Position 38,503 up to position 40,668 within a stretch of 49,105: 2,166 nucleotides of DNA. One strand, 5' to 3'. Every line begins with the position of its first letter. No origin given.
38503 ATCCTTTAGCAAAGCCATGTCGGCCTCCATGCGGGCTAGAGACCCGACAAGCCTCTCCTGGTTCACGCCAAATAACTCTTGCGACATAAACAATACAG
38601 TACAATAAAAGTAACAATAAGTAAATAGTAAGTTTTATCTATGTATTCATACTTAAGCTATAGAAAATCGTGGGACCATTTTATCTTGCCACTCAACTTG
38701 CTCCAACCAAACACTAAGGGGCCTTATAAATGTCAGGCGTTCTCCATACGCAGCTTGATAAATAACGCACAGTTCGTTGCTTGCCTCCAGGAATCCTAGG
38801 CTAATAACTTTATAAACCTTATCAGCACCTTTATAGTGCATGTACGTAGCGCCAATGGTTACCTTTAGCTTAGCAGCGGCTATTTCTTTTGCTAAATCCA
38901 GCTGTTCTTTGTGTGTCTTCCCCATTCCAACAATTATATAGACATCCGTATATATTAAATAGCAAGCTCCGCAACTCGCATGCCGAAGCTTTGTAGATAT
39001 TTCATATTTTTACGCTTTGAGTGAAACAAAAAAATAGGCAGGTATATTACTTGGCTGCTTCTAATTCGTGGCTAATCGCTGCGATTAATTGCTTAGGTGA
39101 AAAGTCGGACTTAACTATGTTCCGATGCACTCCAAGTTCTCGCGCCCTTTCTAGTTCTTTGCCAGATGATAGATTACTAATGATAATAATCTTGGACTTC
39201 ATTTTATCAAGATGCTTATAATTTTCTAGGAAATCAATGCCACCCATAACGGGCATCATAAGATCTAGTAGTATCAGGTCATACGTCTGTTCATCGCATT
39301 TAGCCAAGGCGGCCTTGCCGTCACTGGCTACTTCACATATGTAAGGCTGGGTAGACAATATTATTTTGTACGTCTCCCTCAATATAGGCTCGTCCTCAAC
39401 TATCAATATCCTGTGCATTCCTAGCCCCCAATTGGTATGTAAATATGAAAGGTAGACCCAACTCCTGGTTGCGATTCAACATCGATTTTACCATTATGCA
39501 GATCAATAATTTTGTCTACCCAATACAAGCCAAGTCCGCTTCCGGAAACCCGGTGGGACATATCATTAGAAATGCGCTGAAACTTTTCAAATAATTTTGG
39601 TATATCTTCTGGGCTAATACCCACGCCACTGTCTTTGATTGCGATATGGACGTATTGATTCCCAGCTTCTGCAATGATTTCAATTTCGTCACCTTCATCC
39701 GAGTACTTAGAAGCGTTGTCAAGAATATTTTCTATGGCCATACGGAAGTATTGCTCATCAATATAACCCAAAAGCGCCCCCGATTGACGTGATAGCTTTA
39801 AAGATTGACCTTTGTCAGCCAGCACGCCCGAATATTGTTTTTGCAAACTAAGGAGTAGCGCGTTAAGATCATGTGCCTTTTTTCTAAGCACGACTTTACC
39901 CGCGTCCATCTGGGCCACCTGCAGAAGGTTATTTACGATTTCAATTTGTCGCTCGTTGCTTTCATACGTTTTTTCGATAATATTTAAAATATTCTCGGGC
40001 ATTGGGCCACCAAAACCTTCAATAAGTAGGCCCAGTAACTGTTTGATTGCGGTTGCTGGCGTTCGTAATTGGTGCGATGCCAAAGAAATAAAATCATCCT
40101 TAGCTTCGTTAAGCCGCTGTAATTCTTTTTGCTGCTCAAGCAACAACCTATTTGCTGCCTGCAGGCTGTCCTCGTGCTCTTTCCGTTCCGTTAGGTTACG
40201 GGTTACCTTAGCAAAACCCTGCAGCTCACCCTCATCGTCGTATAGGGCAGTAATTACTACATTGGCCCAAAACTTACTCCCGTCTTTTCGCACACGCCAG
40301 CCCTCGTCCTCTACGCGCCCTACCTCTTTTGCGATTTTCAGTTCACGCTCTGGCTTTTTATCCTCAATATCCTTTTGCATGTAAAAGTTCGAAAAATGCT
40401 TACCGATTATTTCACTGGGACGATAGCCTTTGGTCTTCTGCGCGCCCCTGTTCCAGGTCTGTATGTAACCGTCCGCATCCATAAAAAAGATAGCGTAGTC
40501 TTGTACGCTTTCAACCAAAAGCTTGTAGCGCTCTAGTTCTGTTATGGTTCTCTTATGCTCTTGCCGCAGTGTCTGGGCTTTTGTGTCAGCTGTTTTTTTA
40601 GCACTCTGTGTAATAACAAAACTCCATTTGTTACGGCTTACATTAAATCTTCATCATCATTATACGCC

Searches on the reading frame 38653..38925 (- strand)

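Call 73: search_protein_families(library=pfam, proteins=[window:38653-38925:-], max_evalue=0.01)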
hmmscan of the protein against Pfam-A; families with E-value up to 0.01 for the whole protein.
window:38653-38925:- (90 aa): 1 family
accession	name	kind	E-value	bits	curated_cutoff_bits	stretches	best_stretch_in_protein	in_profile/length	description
PF07866.17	DUF1653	-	3e-15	56.7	23.5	1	27-88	2-61/62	Protein of unknown function (DUF1653)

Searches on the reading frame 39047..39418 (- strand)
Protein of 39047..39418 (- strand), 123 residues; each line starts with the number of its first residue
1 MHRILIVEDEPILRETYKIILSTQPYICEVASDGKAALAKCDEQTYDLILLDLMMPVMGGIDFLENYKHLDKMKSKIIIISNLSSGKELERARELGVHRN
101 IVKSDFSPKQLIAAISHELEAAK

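Call 118: search_protein_families(library=pfam, proteins=[window:39047-39418:-], max_evalue=0.0001)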
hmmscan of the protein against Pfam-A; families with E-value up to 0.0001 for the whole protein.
window:39047-39418:- (123 aa): 1 family
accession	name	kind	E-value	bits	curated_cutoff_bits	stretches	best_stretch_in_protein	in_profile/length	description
PF00072.30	Response_reg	-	2e-22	79.9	30.2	1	4-115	1-110/111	Response regulator receiver domain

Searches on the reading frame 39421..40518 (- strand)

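Call 118: search_protein_families(library=pfam, proteins=[window:39421-40518:-], max_evalue=0.0001)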
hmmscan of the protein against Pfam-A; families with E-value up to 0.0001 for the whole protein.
window:39421-40518:- (365 aa): 6 families
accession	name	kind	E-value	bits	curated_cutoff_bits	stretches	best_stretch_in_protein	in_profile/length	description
PF02518.31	HATPase_c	-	4e-28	98.5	26.4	1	254-363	2-109/111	Histidine kinase-, DNA gyrase B-, and HSP90-like ATPase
PF13426.13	PAS_9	-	2.7e-16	60.1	27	1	9-111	3-103/103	PAS domain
PF00989.32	PAS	-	3.4e-10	40.4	22.6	1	7-102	11-106/113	PAS fold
PF00512.31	HisKA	-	1e-09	38.8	26.9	1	139-207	1-66/66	His Kinase A (phospho-acceptor) domain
PF08448.16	PAS_4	-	9.4e-09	35.9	23.1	1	3-114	2-110/110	PAS fold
PF08447.18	PAS_3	-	1e-06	29.3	25.6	1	21-105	3-88/89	PAS fold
